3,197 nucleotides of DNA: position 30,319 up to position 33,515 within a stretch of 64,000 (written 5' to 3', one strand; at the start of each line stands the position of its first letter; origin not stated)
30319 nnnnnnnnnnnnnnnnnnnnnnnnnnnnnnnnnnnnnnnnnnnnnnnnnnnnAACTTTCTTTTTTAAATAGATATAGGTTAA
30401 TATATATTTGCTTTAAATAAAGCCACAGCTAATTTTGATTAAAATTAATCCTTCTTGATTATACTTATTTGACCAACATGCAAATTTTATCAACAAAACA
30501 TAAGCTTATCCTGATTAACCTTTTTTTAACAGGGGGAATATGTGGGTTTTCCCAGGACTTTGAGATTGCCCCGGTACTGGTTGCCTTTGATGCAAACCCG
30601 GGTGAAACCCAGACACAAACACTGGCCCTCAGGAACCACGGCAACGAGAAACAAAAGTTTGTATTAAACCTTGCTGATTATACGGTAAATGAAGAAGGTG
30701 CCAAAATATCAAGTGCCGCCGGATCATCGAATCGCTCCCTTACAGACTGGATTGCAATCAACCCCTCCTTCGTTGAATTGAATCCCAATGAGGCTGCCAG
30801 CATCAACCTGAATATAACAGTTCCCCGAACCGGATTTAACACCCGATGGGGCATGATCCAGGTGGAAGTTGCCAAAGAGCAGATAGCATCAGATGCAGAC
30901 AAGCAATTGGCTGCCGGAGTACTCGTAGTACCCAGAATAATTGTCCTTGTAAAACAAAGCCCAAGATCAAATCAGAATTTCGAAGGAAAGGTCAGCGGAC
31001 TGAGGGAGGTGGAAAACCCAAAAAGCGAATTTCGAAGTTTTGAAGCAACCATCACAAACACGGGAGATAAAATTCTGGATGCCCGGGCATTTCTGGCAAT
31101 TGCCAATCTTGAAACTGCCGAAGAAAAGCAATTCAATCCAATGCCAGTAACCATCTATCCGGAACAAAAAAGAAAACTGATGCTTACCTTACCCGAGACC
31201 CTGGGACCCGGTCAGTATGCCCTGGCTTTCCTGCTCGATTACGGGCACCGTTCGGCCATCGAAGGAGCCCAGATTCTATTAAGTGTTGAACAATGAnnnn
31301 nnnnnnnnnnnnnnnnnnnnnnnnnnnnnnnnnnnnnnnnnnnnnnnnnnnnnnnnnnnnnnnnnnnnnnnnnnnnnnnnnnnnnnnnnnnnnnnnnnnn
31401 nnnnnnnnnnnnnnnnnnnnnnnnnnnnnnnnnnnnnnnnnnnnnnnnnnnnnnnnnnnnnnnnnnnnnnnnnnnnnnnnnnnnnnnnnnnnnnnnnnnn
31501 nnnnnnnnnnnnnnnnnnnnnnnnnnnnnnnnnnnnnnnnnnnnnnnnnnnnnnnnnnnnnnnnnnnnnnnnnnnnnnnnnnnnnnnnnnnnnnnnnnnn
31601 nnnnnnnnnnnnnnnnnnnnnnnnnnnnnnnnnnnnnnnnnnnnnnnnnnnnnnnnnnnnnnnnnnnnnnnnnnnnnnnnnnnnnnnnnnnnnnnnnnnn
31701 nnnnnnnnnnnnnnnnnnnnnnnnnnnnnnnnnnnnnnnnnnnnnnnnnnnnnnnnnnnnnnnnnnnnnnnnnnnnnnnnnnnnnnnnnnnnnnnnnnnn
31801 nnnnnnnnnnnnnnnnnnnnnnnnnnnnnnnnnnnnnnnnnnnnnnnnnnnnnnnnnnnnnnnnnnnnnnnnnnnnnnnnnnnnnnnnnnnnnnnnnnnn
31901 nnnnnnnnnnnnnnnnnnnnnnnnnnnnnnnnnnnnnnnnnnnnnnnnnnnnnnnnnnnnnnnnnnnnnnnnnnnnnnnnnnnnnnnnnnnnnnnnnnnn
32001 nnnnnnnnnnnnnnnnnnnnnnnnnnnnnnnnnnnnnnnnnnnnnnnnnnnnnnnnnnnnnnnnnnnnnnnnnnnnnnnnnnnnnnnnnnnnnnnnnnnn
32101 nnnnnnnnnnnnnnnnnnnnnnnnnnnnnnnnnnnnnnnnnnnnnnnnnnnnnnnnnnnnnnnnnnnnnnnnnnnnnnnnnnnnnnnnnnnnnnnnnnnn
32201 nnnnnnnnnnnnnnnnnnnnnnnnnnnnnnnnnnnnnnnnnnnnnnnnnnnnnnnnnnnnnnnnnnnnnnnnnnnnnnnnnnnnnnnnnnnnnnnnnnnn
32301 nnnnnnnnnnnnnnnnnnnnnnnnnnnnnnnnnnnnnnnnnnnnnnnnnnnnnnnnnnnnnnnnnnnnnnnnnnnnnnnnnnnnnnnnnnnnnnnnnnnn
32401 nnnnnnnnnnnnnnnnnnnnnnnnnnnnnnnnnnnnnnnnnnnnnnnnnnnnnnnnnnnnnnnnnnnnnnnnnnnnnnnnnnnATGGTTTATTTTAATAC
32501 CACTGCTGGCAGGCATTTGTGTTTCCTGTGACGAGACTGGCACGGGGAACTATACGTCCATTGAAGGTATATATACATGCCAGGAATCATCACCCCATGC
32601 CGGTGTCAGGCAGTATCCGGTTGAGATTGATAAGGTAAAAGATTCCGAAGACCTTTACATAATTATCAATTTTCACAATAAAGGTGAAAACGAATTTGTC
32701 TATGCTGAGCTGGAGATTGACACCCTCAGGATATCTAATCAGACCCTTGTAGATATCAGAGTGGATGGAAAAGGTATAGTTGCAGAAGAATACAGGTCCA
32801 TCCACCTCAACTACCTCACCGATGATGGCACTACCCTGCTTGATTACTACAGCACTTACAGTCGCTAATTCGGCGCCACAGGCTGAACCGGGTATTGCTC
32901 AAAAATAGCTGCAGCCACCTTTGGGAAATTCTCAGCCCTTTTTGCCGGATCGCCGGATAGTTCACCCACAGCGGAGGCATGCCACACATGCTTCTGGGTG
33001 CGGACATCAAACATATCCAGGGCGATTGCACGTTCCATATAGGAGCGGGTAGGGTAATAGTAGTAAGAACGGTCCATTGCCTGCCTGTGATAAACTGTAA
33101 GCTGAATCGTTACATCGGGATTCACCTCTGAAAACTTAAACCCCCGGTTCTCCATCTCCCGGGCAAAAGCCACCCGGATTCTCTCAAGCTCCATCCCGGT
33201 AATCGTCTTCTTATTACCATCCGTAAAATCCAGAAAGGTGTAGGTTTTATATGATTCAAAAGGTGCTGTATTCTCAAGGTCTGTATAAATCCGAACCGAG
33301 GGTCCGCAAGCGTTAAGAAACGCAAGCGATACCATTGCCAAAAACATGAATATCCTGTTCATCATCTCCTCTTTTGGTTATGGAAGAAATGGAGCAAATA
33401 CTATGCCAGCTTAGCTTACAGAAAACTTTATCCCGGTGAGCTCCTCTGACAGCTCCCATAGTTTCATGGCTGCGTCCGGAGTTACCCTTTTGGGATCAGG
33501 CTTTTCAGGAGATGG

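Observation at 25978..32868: Candidate non-canonical chaperone-usher-like surface-fibre locus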

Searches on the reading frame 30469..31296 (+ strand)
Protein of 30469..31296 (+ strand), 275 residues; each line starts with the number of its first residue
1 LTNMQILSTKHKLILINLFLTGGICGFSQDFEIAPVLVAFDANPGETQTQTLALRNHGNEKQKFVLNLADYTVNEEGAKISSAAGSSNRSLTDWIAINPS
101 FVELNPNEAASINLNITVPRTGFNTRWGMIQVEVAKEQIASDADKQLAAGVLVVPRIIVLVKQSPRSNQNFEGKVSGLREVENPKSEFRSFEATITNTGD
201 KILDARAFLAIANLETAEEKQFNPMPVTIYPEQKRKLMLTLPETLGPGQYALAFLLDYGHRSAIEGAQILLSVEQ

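Call 3: search_protein_families(library=pfam, proteins=[window:30469-31296:+], max_evalue=1)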
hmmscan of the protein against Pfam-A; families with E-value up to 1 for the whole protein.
window:30469-31296:+ (275 aa): 10 families
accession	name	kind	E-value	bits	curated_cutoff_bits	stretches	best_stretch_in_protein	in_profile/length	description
PF06030.18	WxLIP_PGBD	-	6.2e-05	23.5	27.3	1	41-124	22-110/121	WxL Interacting Protein, peptidoglycan binding domain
PF06280.18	fn3_5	-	0.00019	22.5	27.6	1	45-120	7-82/112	Fn3-like domain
PF22067.2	Cep192_D3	-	0.0067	17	27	1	38-67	9-38/99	Cep192 domain 3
PF22544.2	HYDIN_VesB_CFA65-like_Ig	-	0.0069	17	25.5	0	189-258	21-88/100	HYDIN/CFA65/VesB-like, Ig-like domain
PF22076.2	Cep192_D6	-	0.015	15.9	35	1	29-69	2-43/101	Cep192 domain 6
PF21310.3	OCRL-like_ASH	-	0.017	15.7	27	1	88-120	42-74/109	Inositol polyphosphate 5-phosphatase OCRL-like, ASH domain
PF14016.12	DUF4232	-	0.09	13.4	27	0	47-134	18-97/129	Domain of unknown function (DUF4232)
PF22073.2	Cep192_D4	-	0.15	12.7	35.5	0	44-71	18-45/112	Cep192 domain 4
PF21440.4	aSelB_III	-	0.15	12.6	19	1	133-210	15-92/108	Archaeal selenocysteine-specific elongation factor, domain III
PF06775.19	Seipin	-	0.24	11.7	25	1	103-135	51-83/196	Putative adipose-regulatory protein (Seipin)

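Call 4: search_protein_families(library=ncbifam, proteins=[window:30469-31296:+], max_evalue=1)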
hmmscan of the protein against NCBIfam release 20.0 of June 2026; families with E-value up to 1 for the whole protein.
window:30469-31296:+ (275 aa): 3 families
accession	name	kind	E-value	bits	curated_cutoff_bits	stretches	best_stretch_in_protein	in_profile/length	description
NF033506.0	PACE-CTERM-PROT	exception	0.0025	16.5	110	1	9-72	463-525/627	putative S-layer protein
NF041740.1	choice_anch_T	equivalog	0.053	12.7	70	0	43-80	158-196/259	choice-of-anchor T family protein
NF047813.1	LIC13410_lipo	equivalog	0.17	12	180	1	172-216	23-67/123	LIC13410 family lipoprotein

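Call 6: search_solved_structures(query=window:30469-31296:+, max_evalue=1)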
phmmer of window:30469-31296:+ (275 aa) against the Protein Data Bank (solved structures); distinct sequences matched with E-value up to 1: 0.

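Call 10: find_homologous_proteins(query=window:30469-31296:+)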
Query window:30469-31296:+ (275 aa): 164 proteins with E <= 0.001 among 1519 candidates; the best 120 are listed.
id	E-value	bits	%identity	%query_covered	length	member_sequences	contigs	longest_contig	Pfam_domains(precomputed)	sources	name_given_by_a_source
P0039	4.8e-171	585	99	99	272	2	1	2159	-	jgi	jgi:hypothetical protein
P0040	2.5e-149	514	86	99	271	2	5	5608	-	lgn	-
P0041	7.3e-148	509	85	99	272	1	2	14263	-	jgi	-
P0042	8.0e-142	489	88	92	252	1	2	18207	-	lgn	-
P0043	3.0e-140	484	81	99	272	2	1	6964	-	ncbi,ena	-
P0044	1.1e-130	453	75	99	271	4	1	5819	PF22076.3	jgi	jgi:hypothetical protein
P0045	1.5e-128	446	73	100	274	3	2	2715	PF22076.3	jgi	jgi:hypothetical protein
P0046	5.4e-127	441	71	99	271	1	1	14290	-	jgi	jgi:hypothetical protein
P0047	2.1e-126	439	72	99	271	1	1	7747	-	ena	-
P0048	2.1e-126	439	73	100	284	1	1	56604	PF06280.19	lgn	-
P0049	2.1e-126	439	73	99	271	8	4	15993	-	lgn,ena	-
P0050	2.5e-125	435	72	99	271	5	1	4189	PF06280.19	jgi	jgi:hypothetical protein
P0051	2.8e-124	432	71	99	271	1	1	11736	-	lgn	-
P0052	4.3e-124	431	70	98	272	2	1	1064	-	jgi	-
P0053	7.0e-124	430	72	99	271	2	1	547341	-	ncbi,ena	-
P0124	3.5e-96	340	59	97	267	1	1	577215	PF06280.19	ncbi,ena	-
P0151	2.9e-83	297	50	95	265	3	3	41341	-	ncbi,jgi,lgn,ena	-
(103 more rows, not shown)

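Call 15: find_encoding_contigs(protein=P0124, flank=10000, max_places=2)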
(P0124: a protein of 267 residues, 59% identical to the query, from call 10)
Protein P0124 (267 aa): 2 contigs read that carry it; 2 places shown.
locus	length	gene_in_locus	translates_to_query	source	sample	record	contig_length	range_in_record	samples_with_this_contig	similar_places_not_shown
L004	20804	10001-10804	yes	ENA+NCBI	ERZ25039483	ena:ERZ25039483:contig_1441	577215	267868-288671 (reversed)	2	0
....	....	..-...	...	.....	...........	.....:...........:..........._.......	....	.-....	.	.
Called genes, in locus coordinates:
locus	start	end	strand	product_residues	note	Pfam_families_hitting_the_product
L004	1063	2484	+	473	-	PF12895:ANAPC3 (faint), PF13431:TPR_17 (faint), PF13432:TPR_16 (faint), PF07719:TPR_2 (faint), PF14559:TPR_19 (weak), PF00515:TPR_1 (weak), PF13414:TPR_11, PF16266:DUF4919, +8 more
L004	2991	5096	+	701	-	PF03572:Peptidase_S41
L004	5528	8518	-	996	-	PF13620:CarboxypepD_reg (faint), PF17210:SdrD_B (weak)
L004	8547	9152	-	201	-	-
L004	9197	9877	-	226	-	-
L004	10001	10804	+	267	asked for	PF06280:fn3_5 (faint)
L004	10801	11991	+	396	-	-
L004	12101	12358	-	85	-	-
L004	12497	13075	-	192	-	PF00881:Nitroreductase (weak)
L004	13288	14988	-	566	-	-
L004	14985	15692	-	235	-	-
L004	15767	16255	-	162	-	PF00702:Hydrolase, PF13419:HAD_2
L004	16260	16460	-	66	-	-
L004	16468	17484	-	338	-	PF04616:Glyco_hydro_43, PF17851:GH43_C2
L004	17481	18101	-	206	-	PF04616:Glyco_hydro_43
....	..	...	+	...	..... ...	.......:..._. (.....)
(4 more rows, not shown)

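Call 16: find_encoding_contigs(protein=P0151, flank=10000, max_places=2)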
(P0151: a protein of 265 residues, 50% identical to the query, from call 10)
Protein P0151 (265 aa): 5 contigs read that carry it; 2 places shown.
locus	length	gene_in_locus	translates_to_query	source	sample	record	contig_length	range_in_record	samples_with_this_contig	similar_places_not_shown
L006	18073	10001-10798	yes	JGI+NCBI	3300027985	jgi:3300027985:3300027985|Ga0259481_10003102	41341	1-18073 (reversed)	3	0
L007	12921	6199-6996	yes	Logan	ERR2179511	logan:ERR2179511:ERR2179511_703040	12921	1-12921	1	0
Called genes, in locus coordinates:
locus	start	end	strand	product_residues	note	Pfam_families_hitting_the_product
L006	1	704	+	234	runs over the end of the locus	PF03808:Glyco_tran_WecG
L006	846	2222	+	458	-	PF13727:CoA_binding_3, PF02397:Bac_transf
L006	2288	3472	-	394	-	PF00295:Glyco_hydro_28 (weak), PF05048:NosD, PF13229:Beta_helix, PF18962:Por_Secre_tail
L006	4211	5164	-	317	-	PF00295:Glyco_hydro_28 (weak), PF05048:NosD (weak), PF13229:Beta_helix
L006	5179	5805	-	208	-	PF04973:NMN_transporter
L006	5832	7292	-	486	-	PF00595:PDZ (weak), PF13180:PDZ_2 (weak), PF17820:PDZ_6 (weak), PF03572:Peptidase_S41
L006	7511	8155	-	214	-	PF01026:TatD_DNase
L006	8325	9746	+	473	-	PF05221:AdoHcyase, PF00670:AdoHcyase_NAD, PF02826:2-Hacid_dh_C, PF07991:KARI_N (weak)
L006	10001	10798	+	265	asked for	-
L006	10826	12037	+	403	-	-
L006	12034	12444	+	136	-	-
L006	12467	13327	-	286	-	PF00231:ATP-synt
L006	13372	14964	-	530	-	PF02874:ATP-synt_ab_N, PF00006:ATP-synt_ab, PF00306:ATP-synt_ab_C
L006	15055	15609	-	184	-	PF00213:OSCP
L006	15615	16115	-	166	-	PF00430:ATP-synt_B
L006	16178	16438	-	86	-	PF00137:ATP-synt_C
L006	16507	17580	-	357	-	PF28541:DUF8433, PF00119:ATP-synt_A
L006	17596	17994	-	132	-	-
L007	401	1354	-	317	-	PF00295:Glyco_hydro_28 (weak), PF05048:NosD (weak), PF13229:Beta_helix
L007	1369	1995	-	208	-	PF04973:NMN_transporter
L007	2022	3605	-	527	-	PF22694:CtpB_N-like (weak), PF00595:PDZ (weak), PF13180:PDZ_2 (weak), PF17820:PDZ_6 (weak), PF03572:Peptidase_S41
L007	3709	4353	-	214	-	PF01026:TatD_DNase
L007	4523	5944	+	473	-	PF05221:AdoHcyase, PF00670:AdoHcyase_NAD, PF02826:2-Hacid_dh_C, PF07991:KARI_N (weak)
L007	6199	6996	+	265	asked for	-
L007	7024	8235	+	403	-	-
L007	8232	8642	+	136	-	-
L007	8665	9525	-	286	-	PF00231:ATP-synt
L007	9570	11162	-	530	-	PF02874:ATP-synt_ab_N, PF00006:ATP-synt_ab, PF00306:ATP-synt_ab_C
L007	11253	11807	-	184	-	PF00213:OSCP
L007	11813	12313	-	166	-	PF00430:ATP-synt_B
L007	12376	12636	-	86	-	PF00137:ATP-synt_C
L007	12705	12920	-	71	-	?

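Call 30: search_solved_structures(query=A2, max_evalue=10)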
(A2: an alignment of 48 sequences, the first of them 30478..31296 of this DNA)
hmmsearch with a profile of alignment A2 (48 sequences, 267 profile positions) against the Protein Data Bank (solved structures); distinct sequences matched with E-value up to 10: 1.
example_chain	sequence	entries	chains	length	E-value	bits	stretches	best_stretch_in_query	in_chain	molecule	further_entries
5bvr_A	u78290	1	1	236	0.47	12.8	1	118-206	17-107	Alpha-actinin-like protein 1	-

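Call 70: search_protein_families(library=pfam, alignment_id=A2, max_evalue=0.01)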
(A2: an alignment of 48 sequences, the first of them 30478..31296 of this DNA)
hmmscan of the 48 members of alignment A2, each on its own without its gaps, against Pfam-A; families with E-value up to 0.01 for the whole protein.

A. member 1, window:30478-31296:+ (272 aa): 4 families
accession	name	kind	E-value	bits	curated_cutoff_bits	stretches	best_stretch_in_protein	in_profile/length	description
PF06030.18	WxLIP_PGBD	-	6.1e-05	23.5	27.3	1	38-121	22-110/121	WxL Interacting Protein, peptidoglycan binding domain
PF06280.18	fn3_5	-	0.00018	22.6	27.6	0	42-117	7-82/112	Fn3-like domain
PF22067.2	Cep192_D3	-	0.0065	17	27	0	35-64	9-38/99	Cep192 domain 3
PF22544.2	HYDIN_VesB_CFA65-like_Ig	-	0.0067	17.1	25.5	0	186-255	21-88/100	HYDIN/CFA65/VesB-like, Ig-like domain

B. families by the number of members that match (of 48 scanned): 13 families
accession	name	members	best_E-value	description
PF06280.18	fn3_5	47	5.8e-07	Fn3-like domain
PF22076.2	Cep192_D6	43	2.3e-07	Cep192 domain 6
PF06030.18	WxLIP_PGBD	20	4e-05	WxL Interacting Protein, peptidoglycan binding domain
PF23619.1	Ig_VWA7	13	1.8e-05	VWA7 Ig-like domain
PF22067.2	Cep192_D3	9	2.4e-05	Cep192 domain 3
PF21310.3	OCRL-like_ASH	9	0.00081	Inositol polyphosphate 5-phosphatase OCRL-like, ASH domain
PF14016.12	DUF4232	5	0.0023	Domain of unknown function (DUF4232)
PF22544.2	HYDIN_VesB_CFA65-like_Ig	2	0.00057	HYDIN/CFA65/VesB-like, Ig-like domain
PF11614.14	FixG_C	2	0.0032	IG-like fold at C-terminal of FixG, putative oxidoreductase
PF25246.1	Nodulin_N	1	0.0025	Nodulin N-terminal domain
PF24542.1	Ig_TPPC8_C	1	0.0061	TPPC8 C-terminal Ig-like domain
PF20429.4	Tab2-like_C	1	0.0071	RNA-binding protein Tab2/Atab2, C-terminal domain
PF22073.2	Cep192_D4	1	0.0072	Cep192 domain 4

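Call 107: search_solved_structures(query=A7, max_evalue=10)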
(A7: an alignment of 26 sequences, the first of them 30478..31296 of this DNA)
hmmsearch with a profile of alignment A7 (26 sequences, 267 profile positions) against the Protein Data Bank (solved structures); distinct sequences matched with E-value up to 10: 0.

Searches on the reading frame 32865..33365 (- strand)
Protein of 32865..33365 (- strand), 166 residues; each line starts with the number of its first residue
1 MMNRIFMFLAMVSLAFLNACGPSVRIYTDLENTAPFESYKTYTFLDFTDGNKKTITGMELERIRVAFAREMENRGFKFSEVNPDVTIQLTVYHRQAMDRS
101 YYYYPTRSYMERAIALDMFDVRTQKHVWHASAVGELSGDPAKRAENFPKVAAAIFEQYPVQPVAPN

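Call 3: search_protein_families(library=pfam, proteins=[window:32865-33365:-], max_evalue=1)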
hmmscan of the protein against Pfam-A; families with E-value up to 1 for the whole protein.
window:32865-33365:- (166 aa): 1 family
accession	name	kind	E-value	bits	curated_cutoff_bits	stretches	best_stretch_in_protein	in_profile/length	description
PF13590.11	DUF4136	-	2e-27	96.9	32.8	1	27-160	2-152/152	Domain of unknown function (DUF4136)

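Call 4: search_protein_families(library=ncbifam, proteins=[window:32865-33365:-], max_evalue=1)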
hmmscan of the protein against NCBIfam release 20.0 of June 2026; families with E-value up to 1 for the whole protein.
window:32865-33365:- (166 aa): 2 families
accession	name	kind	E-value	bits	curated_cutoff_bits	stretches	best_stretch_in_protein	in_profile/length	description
NF007657.0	PRK10329.1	equivalog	0.15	12.1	131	1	66-85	16-35/81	glutaredoxin-like protein NrdH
TIGR01486.1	HAD-SF-IIB-MPGP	subfamily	0.16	11.2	164.75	1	26-74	91-139/257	mannosyl-3-phosphoglycerate phosphatase family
